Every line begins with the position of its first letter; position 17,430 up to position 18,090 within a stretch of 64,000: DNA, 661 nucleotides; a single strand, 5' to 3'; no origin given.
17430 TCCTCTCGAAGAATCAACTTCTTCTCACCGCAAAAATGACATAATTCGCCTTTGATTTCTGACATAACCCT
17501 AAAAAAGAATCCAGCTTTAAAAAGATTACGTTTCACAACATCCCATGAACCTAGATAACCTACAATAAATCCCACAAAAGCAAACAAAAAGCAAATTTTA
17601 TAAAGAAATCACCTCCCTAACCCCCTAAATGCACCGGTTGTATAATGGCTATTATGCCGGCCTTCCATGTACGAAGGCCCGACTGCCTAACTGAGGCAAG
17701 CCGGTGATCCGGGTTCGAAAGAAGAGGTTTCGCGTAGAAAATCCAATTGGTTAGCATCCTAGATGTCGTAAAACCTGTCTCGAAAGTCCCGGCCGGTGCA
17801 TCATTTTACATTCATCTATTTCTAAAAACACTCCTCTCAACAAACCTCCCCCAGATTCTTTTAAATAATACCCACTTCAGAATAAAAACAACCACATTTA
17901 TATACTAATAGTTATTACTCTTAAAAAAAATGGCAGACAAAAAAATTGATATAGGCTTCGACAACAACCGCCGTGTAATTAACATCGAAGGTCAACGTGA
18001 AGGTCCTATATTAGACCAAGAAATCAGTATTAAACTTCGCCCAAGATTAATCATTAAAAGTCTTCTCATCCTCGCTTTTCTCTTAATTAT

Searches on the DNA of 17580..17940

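Call 92: search_rna_families(source=window, start=17580, end=17940, threshold=evalue, max_evalue=0.01)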
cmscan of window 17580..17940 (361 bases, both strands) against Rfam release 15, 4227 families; matches with E-value up to 0.01: 0.
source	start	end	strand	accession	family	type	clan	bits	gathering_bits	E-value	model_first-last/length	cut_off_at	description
